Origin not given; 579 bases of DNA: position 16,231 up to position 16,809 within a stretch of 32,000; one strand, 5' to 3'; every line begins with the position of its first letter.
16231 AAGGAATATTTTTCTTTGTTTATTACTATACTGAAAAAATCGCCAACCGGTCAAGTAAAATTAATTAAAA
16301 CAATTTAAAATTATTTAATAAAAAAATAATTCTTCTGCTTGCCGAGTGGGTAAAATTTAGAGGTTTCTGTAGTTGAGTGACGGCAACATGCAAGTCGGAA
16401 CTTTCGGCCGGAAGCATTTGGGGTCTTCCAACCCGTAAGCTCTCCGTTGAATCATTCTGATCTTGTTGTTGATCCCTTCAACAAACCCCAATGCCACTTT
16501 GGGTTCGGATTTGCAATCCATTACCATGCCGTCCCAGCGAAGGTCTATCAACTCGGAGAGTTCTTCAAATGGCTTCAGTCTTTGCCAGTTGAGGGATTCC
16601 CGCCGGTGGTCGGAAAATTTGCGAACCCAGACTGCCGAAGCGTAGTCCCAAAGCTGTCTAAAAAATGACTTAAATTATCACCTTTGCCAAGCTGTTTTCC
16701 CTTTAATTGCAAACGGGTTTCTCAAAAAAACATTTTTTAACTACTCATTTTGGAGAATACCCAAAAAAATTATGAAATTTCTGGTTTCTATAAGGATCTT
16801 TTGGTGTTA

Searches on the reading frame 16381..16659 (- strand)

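Call 82: search_protein_families(library=phrogs, max_evalue=0.01, proteins=[window:16381-16659:-])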
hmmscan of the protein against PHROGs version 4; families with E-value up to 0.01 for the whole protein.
seq(93 aa): 1 family
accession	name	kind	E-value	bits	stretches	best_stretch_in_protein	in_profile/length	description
phrog_5749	-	integration and excision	3.1e-06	27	1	2-87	302-384/421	transposase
